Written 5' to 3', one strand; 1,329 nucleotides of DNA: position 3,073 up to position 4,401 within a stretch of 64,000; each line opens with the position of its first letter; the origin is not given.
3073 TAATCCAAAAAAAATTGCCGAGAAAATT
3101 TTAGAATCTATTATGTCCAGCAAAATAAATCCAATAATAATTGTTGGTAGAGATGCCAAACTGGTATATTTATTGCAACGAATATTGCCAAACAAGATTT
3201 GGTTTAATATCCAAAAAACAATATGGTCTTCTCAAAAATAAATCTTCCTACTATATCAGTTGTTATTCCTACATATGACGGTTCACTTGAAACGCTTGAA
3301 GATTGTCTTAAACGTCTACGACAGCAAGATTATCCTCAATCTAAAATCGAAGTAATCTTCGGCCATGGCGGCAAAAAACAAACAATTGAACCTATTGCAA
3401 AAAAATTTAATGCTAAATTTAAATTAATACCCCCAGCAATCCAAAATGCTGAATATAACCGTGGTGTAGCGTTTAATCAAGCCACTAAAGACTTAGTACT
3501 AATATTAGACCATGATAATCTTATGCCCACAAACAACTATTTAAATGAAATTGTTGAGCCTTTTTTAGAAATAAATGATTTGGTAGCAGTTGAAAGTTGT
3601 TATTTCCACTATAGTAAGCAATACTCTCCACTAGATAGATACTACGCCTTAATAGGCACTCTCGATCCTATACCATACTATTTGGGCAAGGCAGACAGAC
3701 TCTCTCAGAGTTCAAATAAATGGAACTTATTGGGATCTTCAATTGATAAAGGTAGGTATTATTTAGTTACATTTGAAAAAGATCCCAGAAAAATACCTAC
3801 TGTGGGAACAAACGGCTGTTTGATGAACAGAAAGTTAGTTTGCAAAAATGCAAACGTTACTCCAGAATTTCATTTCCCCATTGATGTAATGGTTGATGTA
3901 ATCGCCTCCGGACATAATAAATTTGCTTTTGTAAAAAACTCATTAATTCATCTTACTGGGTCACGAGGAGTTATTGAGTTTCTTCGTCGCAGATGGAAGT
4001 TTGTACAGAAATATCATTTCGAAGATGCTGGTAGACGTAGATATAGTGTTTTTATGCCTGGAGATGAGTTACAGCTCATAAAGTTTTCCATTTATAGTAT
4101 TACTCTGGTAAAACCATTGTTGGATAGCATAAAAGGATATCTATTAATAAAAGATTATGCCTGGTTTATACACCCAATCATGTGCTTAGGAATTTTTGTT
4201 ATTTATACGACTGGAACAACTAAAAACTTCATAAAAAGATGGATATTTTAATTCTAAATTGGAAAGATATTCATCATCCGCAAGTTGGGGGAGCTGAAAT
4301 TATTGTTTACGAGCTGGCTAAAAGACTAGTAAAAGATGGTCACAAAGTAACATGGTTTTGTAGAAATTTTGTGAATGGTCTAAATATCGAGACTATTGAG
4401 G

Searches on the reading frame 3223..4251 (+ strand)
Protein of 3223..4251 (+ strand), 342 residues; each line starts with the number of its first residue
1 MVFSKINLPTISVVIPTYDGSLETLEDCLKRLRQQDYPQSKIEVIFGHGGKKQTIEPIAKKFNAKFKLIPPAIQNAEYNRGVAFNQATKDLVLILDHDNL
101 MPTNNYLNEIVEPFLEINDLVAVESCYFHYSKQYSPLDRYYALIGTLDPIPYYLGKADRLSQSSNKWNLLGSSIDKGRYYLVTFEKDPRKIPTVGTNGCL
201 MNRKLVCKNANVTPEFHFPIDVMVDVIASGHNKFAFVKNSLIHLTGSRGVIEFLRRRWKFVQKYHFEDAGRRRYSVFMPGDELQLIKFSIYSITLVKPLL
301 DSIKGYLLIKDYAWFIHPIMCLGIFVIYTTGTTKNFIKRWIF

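Call 24: find_encoding_contigs(protein=window:3223-4251:+, flank=10000, max_places=2)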
Protein window:3223-4251:+ (342 aa): 4 contigs read that carry it; 1 place shown.
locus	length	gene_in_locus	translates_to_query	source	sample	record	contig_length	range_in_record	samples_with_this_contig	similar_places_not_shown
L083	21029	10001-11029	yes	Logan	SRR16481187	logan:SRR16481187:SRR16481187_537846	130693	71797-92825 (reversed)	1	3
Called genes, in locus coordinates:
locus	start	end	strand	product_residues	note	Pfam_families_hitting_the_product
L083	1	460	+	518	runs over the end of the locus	-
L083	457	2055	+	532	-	PF13231:PMT_2 (weak)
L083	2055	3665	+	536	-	PF13231:PMT_2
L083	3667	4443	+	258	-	PF00535:Glycos_transf_2, PF13641:Glyco_tranf_2_3 (faint)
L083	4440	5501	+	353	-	PF13439:Glyco_transf_4, PF00534:Glycos_transf_1, PF13692:Glyco_trans_1_4, PF20706:GT4-conflict (weak)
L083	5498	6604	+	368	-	-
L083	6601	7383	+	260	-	PF00535:Glycos_transf_2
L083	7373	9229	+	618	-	PF12979:DUF3863 (faint)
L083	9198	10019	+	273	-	PF00106:adh_short, PF13561:adh_short_C2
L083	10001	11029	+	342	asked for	PF13641:Glyco_tranf_2_3 (faint), PF00535:Glycos_transf_2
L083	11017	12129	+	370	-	PF13439:Glyco_transf_4, PF20706:GT4-conflict, PF00534:Glycos_transf_1, PF13692:Glyco_trans_1_4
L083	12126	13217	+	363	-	PF13439:Glyco_transf_4, PF20706:GT4-conflict, PF00534:Glycos_transf_1, PF13692:Glyco_trans_1_4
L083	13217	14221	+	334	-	-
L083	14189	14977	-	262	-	PF00535:Glycos_transf_2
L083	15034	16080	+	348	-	PF01073:3Beta_HSD, PF01370:Epimerase, PF02719:Polysacc_synt_2, PF04321:RmlD_sub_bind (weak), PF05368:NmrA (weak), PF16363:GDP_Man_Dehyd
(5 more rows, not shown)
